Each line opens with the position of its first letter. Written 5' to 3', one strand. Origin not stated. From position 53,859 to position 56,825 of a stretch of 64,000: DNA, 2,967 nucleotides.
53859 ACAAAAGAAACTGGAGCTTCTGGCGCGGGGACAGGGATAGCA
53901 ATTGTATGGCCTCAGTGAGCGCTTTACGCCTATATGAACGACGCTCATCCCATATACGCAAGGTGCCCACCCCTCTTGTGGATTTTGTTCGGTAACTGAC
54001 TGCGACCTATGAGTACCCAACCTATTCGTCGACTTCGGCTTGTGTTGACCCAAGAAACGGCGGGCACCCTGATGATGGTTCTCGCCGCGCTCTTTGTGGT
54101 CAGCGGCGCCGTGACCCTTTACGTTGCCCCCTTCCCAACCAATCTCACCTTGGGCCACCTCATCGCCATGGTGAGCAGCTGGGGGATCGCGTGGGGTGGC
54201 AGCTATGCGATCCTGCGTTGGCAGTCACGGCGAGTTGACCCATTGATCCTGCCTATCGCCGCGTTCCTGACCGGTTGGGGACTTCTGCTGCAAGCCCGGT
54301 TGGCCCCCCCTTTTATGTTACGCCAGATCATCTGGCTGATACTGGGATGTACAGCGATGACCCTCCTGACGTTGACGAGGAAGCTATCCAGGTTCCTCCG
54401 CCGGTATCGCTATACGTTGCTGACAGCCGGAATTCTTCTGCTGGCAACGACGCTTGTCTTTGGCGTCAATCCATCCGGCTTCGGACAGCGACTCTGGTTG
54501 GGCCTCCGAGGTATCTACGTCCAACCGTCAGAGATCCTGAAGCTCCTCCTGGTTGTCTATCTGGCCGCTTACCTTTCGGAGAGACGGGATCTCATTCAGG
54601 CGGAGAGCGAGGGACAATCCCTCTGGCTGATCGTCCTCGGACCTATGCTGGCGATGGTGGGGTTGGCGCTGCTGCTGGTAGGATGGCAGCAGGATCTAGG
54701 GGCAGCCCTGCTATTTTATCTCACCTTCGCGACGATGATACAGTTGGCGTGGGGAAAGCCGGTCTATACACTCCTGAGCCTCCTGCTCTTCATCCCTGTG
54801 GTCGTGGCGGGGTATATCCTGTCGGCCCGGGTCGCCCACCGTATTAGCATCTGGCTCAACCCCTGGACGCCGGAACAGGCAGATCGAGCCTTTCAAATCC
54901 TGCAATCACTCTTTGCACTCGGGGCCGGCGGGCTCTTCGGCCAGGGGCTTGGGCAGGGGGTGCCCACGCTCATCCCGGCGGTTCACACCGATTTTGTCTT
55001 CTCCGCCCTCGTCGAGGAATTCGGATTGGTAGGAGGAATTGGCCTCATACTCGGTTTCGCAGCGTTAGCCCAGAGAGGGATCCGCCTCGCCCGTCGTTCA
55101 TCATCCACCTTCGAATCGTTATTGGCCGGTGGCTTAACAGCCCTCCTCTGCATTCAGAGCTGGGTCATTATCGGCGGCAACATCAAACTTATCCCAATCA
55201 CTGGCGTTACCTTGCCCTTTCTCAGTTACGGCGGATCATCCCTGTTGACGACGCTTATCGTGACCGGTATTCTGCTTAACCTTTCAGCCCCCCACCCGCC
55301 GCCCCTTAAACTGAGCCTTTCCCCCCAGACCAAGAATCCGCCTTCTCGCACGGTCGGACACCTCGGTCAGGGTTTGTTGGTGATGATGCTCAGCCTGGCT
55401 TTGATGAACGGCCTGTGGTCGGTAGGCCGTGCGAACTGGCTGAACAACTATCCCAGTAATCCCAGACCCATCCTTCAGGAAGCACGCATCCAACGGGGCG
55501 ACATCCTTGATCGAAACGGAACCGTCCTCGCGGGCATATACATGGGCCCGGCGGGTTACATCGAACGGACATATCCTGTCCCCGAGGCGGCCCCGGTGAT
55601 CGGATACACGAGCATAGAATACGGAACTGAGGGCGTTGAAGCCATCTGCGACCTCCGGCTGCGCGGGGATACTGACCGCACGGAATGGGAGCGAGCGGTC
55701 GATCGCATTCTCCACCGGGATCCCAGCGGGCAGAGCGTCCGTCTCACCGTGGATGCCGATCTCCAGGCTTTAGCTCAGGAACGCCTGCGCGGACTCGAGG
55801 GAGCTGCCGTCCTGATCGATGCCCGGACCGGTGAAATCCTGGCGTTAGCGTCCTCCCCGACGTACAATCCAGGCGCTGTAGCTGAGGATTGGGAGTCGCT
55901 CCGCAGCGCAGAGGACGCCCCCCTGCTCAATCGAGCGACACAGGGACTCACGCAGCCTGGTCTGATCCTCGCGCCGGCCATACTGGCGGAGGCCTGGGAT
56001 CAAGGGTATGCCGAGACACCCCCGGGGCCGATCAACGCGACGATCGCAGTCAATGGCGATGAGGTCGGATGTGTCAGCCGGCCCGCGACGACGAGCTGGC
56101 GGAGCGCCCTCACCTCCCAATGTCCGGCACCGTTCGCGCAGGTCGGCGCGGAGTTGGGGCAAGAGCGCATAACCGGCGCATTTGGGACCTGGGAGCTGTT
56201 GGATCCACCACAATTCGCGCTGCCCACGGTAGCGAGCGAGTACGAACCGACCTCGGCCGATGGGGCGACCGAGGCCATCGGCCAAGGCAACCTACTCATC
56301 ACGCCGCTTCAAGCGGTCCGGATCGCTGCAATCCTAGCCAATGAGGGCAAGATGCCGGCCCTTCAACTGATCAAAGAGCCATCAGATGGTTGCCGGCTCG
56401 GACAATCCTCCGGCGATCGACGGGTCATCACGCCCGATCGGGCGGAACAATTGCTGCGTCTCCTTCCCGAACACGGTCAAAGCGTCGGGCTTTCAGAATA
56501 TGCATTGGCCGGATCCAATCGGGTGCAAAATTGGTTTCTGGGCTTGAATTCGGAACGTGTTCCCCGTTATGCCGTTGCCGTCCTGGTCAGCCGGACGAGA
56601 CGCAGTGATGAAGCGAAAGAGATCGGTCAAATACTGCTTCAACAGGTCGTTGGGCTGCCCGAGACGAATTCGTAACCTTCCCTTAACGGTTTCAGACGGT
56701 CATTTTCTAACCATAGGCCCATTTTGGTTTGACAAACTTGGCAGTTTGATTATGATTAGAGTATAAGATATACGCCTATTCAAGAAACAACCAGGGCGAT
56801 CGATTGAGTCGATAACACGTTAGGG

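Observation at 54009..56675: SEDS (FtsW/RodA) polymerase fused to a class-B PBP-like domain whose transpeptidase SxxK motif is replaced by LILA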

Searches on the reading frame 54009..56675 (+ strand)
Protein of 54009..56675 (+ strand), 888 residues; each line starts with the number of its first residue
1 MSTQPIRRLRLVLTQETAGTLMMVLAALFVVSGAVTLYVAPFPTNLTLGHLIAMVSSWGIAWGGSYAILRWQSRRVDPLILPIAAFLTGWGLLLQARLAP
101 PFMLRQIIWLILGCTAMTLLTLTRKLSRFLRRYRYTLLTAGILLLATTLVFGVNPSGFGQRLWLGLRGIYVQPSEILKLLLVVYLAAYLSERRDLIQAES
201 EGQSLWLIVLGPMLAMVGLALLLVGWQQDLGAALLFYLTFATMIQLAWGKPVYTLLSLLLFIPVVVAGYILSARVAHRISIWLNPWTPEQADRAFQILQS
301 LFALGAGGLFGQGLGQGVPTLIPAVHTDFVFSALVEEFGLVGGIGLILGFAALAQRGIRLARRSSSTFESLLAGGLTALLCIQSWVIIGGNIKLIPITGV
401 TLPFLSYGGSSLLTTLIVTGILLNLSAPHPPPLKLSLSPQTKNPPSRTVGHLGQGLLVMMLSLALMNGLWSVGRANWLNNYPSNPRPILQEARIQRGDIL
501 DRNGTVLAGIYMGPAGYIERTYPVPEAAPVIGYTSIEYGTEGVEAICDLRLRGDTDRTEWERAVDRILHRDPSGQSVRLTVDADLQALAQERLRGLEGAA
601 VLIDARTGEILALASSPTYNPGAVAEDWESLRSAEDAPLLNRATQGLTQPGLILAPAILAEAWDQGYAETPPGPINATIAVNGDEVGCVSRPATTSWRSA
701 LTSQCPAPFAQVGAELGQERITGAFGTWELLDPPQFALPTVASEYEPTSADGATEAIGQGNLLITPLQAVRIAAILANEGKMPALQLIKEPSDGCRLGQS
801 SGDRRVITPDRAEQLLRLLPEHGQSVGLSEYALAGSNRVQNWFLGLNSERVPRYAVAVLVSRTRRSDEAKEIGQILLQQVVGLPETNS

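Call 3: search_protein_families(library=pfam, proteins=[window:54009-56675:+], max_evalue=1)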
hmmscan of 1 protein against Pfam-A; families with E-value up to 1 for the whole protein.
window:54009-56675:+ (888 aa): 4 families
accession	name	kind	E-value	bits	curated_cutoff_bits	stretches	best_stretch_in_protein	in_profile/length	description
PF01098.24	FTSW_RODA_SPOVE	-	3.8e-72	243.7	26.4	1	102-427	37-352/356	Cell cycle protein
PF00905.27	Transpeptidase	-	1.2e-22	81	22.1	1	598-864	1-282/299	Penicillin binding protein transpeptidase domain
PF21922.1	PBP_dimer_2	-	2.6e-11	44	27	1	496-577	1-83/83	Penicillin binding protein A dimerisation domain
PF03717.20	PBP_dimer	-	0.051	14.4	24.4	0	495-509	5-19/180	Penicillin-binding Protein dimerisation domain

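Call 4: search_protein_families(library=ncbifam, proteins=[window:54009-56675:+], max_evalue=1)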
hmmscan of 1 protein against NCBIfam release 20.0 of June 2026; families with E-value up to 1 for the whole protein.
window:54009-56675:+ (888 aa): 22 families
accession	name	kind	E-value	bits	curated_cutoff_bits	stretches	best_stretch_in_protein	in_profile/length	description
TIGR02614.1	ftsW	equivalog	9.8e-77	258.4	337.5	1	102-426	37-354/357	putative lipid II flippase FtsW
TIGR02615.1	spoVE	exception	1.5e-63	215.4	448.8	1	102-426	37-353/354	stage V sporulation protein E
TIGR02210.1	rodA_shape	equivalog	4.1e-61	207.1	336.7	1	86-426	12-353/357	rod shape-determining protein RodA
NF008042.0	PRK10774.1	equivalog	2.4e-38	132.2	493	1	102-423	72-386/405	cell division protein FtsW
TIGR03423.1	pbp2_mrdA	equivalog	8.1e-36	123.7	455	1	537-793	183-466/593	penicillin-binding protein 2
NF037961.1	RodA_shape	subfamily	3.6e-34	118.8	150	2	265-427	238-409/415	rod shape-determining protein RodA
NF008060.0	PRK10794.1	equivalog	2.1e-31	109.2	590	1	101-425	44-359/370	peptidoglycan glycosyltransferase MrdB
NF051842.1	PBP4_5_Efaec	equivalog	5.9e-17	61.3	700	2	539-646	291-409/668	penicillin-binding protein PBP4(5)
NF008061.0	PRK10795.1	equivalog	8.1e-15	54.4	962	1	564-662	236-341/634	peptidoglycan DD-transpeptidase MrdA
NF053573.1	PBP2_PenA_Neis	exception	2e-11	43.2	1105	1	519-669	166-327/572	peptidoglycan D,D-transpeptidase PBP2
TIGR02214.1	spoVD_pbp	equivalog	2.8e-11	42.5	688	1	519-793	145-437/636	stage V sporulation protein D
NF011685.0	PRK15105.1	subfamily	8.2e-11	41.2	737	1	518-787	165-446/588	peptidoglycan glycosyltransferase FtsI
NF000237.1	MECA_PBP2A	equivalog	1e-08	34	750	2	569-651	316-402/668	PBP2a family beta-lactam-resistant peptidoglycan transpeptidase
NF000406.1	MECB_PBP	exception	5.4e-08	31.7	1450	2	565-642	311-394/674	PBP2a family beta-lactam-resistant peptidoglycan transpeptidase MecB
NF033378.1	MECD_PBP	exception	1.9e-07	29.7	1450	1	552-651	301-405/678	PBP2a family beta-lactam-resistant peptidoglycan transpeptidase MecD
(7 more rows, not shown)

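Call 5: search_solved_structures(query=window:54009-56675:+, max_evalue=0.01, show_alignments=3)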
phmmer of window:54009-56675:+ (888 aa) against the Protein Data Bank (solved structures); distinct sequences matched with E-value up to 0.01: 91 (the best 60 are shown).
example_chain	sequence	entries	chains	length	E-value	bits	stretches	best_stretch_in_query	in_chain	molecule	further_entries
25hr_A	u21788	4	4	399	2.9e-33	118.1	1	102-425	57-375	Probable peptidoglycan glycosyltransferase FtsW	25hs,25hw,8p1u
8bh1_A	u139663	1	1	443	4.4e-33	117.5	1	102-425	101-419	Probable peptidoglycan glycosyltransferase FtsW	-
6pl5_A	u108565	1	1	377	2.8e-30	108.2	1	80-423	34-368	Peptidoglycan glycosyltransferase RodA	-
6bar_A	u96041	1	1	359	5.5e-30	107.3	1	83-423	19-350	Rod shape determining protein RodA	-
6pl6_A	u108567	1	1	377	5.8e-29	103.9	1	80-423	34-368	Peptidoglycan glycosyltransferase RodA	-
6bas_A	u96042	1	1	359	1.1e-28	102.9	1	83-423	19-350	Peptidoglycan glycosyltransferase RodA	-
4mnr_A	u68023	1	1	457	1.6e-28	102.5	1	474-736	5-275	Peptidoglycan glycosyltransferase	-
8tj3_B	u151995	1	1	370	1.9e-28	102.2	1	71-426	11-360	Peptidoglycan glycosyltransferase MrdB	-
4ra7_A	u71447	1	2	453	2.2e-25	92.1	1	478-723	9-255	Peptidoglycan glycosyltransferase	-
4jbf_A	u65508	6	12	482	2.5e-25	91.9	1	478-723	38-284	Peptidoglycan glycosyltransferase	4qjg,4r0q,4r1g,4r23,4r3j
4n1x_A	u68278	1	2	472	6.3e-25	90.6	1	481-723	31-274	Peptidoglycan glycosyltransferase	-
3lo7_A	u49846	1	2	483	1e-23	86.5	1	482-820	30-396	Penicillin-binding protein A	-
3un7_A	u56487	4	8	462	2.1e-23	85.5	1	482-819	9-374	Penicillin-binding protein A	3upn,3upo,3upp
8zpc_A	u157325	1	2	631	1.5e-16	62.8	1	568-657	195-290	Peptidoglycan D,D-transpeptidase MrdA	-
7zg8_AAA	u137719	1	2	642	1.6e-16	62.7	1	568-657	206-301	Peptidoglycan D,D-transpeptidase MrdA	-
8tj3_C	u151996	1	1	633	4.2e-12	48.1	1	541-666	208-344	Peptidoglycan D,D-transpeptidase MrdA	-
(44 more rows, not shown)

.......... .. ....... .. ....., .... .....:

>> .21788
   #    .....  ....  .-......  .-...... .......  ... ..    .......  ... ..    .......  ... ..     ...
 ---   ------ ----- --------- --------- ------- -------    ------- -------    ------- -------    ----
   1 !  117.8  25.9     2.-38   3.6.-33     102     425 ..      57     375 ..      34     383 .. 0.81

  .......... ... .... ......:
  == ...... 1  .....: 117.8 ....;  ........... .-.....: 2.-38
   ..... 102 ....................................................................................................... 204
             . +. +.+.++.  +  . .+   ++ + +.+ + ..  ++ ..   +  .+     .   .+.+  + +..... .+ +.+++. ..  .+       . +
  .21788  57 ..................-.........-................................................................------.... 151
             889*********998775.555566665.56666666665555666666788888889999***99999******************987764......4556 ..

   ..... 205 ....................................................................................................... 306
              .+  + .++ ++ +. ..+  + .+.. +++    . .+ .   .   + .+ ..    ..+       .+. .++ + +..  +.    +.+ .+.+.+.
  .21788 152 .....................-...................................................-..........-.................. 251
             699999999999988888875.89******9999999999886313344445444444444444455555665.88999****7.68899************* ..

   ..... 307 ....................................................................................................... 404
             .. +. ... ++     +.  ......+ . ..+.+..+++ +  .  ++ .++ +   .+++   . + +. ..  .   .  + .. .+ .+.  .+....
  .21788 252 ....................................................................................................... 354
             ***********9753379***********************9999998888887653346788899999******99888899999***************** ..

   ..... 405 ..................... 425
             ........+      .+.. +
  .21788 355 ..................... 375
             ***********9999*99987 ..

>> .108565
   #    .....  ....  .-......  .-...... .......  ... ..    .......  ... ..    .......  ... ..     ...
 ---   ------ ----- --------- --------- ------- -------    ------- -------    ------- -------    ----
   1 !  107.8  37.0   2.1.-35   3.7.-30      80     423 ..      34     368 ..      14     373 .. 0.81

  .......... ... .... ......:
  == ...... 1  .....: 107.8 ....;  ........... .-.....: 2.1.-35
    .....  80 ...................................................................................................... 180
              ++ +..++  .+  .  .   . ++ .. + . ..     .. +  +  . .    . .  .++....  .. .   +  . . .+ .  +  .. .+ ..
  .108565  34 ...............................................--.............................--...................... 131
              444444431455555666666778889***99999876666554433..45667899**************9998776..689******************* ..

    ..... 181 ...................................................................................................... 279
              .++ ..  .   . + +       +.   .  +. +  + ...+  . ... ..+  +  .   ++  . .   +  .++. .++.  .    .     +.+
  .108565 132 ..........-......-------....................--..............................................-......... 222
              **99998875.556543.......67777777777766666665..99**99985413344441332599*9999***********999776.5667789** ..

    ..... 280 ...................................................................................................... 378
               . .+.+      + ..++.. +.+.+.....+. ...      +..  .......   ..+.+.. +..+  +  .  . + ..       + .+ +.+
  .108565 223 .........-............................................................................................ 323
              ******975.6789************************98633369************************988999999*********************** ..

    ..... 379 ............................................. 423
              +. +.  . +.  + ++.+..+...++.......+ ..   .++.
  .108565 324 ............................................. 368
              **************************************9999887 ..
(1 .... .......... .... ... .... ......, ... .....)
